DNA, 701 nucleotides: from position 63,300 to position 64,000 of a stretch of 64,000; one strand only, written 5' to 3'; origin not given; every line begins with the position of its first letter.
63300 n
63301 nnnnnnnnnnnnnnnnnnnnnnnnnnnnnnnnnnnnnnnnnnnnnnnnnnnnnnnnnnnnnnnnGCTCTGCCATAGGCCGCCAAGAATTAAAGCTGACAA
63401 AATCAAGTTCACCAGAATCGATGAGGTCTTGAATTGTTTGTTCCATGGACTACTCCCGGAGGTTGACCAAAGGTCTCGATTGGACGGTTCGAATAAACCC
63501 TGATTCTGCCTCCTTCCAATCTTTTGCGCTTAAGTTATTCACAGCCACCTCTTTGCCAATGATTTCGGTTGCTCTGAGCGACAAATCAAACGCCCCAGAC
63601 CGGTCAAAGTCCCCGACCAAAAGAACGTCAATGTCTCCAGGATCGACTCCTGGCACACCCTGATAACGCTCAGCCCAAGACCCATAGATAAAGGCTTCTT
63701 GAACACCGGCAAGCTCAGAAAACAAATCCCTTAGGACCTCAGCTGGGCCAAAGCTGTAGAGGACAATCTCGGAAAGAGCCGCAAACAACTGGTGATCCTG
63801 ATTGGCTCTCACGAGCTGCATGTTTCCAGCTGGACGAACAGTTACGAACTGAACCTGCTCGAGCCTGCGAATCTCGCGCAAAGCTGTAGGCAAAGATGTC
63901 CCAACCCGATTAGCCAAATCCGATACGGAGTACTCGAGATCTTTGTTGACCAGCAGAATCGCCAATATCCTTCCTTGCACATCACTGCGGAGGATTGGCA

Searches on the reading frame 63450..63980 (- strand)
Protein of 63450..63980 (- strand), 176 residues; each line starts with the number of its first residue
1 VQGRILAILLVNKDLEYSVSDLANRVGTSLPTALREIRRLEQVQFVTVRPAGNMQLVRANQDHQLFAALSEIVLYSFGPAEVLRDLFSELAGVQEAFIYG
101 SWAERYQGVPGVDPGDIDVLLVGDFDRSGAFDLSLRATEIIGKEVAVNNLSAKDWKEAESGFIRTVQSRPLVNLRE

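Call 42: search_protein_families(library=pfam, proteins=[window:63450-63980:-], max_evalue=0.01)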
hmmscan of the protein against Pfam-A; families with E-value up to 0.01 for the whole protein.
window:63450-63980:- (176 aa): 5 families
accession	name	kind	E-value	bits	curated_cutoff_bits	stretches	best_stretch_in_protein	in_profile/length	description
PF01047.28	MarR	-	0.00076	19.8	24.6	1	2-49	5-50/59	MarR family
PF12840.13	HTH_20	-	0.00093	19.6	27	1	4-49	8-51/51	Helix-turn-helix domain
PF13412.12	HTH_24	-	0.0021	18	21.9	1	4-42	7-43/48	Winged helix-turn-helix DNA-binding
PF13404.12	HTH_AsnC-type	-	0.0037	17.5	27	1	4-41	7-42/42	AsnC-type helix-turn-helix domain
PF13545.12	HTH_Crp_2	-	0.0045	17.4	27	1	14-49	20-55/70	Crp-like helix-turn-helix domain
